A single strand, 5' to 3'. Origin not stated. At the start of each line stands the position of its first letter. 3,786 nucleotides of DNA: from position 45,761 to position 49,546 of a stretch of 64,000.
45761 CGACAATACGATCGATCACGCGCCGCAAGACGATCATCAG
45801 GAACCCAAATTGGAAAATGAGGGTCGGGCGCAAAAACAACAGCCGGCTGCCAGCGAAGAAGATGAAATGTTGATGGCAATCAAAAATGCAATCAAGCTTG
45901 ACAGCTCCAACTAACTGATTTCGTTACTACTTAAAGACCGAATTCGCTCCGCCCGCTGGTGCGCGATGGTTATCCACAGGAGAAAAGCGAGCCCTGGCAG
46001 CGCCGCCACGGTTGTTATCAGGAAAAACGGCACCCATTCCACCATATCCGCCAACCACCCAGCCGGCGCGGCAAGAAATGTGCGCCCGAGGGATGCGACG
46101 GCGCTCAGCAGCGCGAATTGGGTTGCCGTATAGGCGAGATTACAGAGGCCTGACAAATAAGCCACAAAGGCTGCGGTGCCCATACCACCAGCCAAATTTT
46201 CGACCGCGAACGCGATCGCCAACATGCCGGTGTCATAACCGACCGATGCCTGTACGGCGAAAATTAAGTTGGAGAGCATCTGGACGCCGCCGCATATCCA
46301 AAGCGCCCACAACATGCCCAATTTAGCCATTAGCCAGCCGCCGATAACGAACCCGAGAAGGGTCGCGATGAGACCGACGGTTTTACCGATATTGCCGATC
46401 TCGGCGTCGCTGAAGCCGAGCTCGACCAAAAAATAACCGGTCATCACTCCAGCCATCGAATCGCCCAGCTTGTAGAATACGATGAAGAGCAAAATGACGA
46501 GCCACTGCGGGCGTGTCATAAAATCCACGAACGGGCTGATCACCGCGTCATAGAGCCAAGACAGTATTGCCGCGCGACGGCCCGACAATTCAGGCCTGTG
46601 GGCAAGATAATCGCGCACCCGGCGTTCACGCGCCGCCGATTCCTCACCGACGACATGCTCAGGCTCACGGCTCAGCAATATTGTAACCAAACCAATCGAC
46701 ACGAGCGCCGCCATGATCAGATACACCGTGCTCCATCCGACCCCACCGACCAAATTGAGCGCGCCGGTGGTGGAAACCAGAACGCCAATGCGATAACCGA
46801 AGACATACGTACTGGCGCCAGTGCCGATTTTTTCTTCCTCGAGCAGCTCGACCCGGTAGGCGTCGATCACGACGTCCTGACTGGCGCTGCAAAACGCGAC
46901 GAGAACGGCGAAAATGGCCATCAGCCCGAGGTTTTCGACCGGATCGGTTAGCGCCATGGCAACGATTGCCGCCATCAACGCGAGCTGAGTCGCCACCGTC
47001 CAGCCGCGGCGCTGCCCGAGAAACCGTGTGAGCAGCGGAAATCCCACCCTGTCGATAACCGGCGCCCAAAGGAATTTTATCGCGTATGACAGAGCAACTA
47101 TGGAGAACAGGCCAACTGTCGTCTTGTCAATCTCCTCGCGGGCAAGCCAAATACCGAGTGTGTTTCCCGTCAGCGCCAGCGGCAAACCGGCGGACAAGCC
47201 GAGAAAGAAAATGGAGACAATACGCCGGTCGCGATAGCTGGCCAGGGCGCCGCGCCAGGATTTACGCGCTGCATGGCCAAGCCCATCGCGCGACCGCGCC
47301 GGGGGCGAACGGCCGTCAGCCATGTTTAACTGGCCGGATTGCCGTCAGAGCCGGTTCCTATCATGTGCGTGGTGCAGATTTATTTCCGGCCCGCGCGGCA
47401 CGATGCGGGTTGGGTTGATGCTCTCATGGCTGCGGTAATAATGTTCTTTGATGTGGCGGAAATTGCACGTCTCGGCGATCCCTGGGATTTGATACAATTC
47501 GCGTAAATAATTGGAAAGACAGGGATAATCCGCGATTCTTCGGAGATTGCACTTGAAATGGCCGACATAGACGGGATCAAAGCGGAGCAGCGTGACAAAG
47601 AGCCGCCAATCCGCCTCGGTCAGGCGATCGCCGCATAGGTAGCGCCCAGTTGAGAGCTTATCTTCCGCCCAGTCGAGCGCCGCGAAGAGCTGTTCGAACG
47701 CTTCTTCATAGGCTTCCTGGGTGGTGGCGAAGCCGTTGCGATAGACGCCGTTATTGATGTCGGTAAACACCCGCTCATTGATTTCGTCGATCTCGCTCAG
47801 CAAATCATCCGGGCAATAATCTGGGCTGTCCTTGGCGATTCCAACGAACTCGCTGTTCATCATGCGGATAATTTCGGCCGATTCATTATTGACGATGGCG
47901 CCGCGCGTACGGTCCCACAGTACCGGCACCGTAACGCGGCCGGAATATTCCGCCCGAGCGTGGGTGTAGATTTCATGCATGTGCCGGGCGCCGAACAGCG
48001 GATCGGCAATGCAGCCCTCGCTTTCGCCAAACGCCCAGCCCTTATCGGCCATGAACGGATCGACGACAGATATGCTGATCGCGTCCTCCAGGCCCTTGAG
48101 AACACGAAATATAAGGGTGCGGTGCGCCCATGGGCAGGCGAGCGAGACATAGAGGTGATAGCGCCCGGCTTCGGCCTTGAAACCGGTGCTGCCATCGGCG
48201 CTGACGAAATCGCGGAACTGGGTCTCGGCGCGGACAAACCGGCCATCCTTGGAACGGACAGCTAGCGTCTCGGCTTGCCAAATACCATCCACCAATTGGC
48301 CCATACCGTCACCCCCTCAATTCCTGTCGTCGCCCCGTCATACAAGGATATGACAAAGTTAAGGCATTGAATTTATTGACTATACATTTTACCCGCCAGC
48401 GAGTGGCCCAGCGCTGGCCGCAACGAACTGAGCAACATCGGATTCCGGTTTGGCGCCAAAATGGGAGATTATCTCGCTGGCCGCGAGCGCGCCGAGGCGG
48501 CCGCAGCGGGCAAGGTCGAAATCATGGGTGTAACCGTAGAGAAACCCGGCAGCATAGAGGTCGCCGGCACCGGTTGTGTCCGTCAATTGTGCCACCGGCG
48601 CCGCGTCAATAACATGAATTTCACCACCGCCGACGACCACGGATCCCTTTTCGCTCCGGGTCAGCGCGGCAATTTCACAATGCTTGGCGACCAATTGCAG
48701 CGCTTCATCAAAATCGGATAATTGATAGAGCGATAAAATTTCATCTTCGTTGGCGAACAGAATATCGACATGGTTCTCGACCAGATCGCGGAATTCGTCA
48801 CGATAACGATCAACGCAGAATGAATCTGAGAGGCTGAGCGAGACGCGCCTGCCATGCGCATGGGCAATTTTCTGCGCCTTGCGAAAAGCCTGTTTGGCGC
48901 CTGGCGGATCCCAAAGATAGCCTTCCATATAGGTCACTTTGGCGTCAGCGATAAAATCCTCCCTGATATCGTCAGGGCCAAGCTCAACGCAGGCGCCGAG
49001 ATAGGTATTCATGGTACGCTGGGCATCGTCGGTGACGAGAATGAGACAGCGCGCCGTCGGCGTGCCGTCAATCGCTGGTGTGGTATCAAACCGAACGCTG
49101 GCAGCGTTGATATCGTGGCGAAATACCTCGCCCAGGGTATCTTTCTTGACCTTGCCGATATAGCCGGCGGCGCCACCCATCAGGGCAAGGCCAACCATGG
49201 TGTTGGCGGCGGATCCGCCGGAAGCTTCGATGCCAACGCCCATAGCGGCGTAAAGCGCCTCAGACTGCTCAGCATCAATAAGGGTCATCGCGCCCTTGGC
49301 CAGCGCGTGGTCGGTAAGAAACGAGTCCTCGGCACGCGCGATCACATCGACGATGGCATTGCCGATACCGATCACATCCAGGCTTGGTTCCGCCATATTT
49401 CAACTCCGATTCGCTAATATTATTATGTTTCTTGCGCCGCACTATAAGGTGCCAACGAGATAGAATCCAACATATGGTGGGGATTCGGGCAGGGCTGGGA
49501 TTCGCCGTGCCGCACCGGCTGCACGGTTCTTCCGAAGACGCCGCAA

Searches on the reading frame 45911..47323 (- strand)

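Call 3: search_protein_families(library=pfam, proteins=[window:45911-47323:-], max_evalue=0.01)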
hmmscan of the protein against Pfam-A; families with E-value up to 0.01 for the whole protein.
window:45911-47323:- (470 aa): 2 families
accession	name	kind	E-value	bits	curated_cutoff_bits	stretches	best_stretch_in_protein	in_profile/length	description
PF07690.21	MFS_1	-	1.4e-20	74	33.4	2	38-282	1-214/347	Major Facilitator Superfamily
PF13000.13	Acatn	-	9.1e-12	44.7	23.7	2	42-117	9-82/546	Acetyl-coenzyme A transporter 1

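Call 57: search_protein_families(library=ncbifam, proteins=[window:45911-47323:-], max_evalue=0.00001)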
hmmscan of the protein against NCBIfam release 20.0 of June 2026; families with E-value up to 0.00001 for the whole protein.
window:45911-47323:- (470 aa): 4 families
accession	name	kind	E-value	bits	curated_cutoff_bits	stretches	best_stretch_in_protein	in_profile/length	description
TIGR00901.2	2A0125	subfamily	1e-147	492.1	350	1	30-450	1-416/417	AmpG family muropeptide MFS transporter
NF008867.0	PRK11902.1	equivalog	9.3e-107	357.6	656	2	26-225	6-202/419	muropeptide transporter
NF008238.0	PRK11010.1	equivalog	1.5e-106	357.2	756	2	30-226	9-202/492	muropeptide MFS transporter AmpG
TIGR02718.1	sider_RhtX_FptX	subfamily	1.4e-36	126.3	356.15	1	35-449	3-388/390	RhtX/FptX family siderophore transporter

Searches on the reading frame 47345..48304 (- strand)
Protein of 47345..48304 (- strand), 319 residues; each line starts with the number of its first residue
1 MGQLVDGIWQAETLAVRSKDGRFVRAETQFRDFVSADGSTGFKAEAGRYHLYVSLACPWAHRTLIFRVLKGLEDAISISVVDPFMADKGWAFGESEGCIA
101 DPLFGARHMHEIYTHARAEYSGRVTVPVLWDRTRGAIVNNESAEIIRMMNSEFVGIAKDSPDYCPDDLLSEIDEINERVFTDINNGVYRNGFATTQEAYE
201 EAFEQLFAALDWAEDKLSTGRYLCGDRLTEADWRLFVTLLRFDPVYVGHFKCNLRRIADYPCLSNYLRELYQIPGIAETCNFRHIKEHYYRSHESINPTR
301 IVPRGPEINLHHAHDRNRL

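Call 3: search_protein_families(library=pfam, proteins=[window:47345-48304:-], max_evalue=0.01)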
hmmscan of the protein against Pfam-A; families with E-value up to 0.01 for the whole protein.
window:47345-48304:- (319 aa): 4 families
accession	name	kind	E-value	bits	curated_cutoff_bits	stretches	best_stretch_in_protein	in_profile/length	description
PF13410.11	GST_C_2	-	1.4e-17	64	24.9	1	196-268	1-68/69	Glutathione S-transferase, C-terminal domain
PF13409.12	GST_N_2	-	1.1e-12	48.7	25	1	56-151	1-69/70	Glutathione S-transferase, N-terminal domain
PF00043.30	GST_C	-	1.7e-07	31.8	20.7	1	187-274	12-93/93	Glutathione S-transferase, C-terminal domain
PF14497.11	GST_C_3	-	0.00012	22.6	21.6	1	192-278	12-99/104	Glutathione S-transferase, C-terminal domain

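Call 57: search_protein_families(library=ncbifam, proteins=[window:47345-48304:-], max_evalue=0.00001)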
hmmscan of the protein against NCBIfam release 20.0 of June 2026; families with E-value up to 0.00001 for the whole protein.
window:47345-48304:- (319 aa): 0 families

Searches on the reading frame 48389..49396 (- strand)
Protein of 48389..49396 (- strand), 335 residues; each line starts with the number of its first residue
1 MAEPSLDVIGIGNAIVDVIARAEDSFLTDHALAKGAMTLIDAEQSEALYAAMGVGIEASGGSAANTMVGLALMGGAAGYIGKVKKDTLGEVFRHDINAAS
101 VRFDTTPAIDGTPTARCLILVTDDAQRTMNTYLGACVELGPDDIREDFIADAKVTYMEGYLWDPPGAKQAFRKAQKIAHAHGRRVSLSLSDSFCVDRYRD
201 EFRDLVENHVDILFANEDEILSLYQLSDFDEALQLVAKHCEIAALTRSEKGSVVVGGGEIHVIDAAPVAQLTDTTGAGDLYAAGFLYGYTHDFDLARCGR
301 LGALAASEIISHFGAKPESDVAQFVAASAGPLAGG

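Call 3: search_protein_families(library=pfam, proteins=[window:48389-49396:-], max_evalue=0.01)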
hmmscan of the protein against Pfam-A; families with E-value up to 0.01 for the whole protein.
window:48389-49396:- (335 aa): 1 family
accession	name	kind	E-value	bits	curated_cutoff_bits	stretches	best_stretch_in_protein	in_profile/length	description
PF00294.29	PfkB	-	1.9e-49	169.1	25.8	1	59-316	35-296/302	pfkB family carbohydrate kinase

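Call 4: search_protein_families(library=ncbifam, proteins=[window:48389-49396:-], max_evalue=0.01)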
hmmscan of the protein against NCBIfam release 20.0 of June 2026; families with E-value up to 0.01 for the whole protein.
window:48389-49396:- (335 aa): 20 families
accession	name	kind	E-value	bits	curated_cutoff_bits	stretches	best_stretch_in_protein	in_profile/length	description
TIGR04382.1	myo_inos_iolC_N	equivalog_domain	4.1e-27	95.3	300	1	60-316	34-296/309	5-dehydro-2-deoxygluconokinase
NF011655.0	PRK15074.1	subfamily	1.4e-22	80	367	1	8-254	36-292/434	inosine/guanosine kinase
NF041134.1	R1P_kin_Thcocales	equivalog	2.5e-21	76.4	500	1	59-316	36-269/291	ADP-dependent ribose-1-phosphate kinase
TIGR02152.1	D_ribokin_bact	equivalog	2.8e-20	72.9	299.65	1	58-317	33-288/298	ribokinase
NF053626.1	RibKinHalex1628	equivalog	5.8e-20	72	330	1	57-308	35-275/293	ATP-dependent ribose-1-phosphate kinase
NF006957.1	PRK09434.1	equivalog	2.6e-18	66.6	450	1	57-292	24-263/302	fructokinase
NF007321.0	PRK09813.1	equivalog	5.1e-17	62.2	247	1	58-315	22-260/261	fructoselysine 6-kinase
NF008353.0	PRK11142.1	equivalog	2.3e-13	50.3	341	1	58-317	37-291/307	ribokinase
NF040938.1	KDG_KDGal_kin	equivalog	3.4e-13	49.4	400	1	60-306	30-280/305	bifunctional 2-dehydro-3-deoxygluconokinase/2-dehydro-3-deoxygalactonokinase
NF049991.1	TagKinase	equivalog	1e-11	44.2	420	1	61-301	42-287/321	tagatose kinase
TIGR02198.1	rfaE_dom_I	equivalog_domain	1.3e-10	41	345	1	238-316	225-303/315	D-glycero-beta-D-manno-heptose-7-phosphate kinase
NF047869.1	myo_kin_aldol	exception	4e-10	38.7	600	2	59-185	38-166/586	bifunctional 5-dehydro-2-deoxygluconokinase/5-dehydro-2-deoxyphosphogluconate aldolase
NF041164.1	NucKinThplmales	equivalog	4.3e-10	39.3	450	1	200-311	165-273/295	nucleoside kinase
TIGR03168.1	1-PFK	subfamily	3.1e-08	32.9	216.4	1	193-314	160-286/305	hexose kinase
TIGR03828.1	pfkB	equivalog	3.9e-08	32.7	292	1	195-315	162-289/305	1-phosphofructokinase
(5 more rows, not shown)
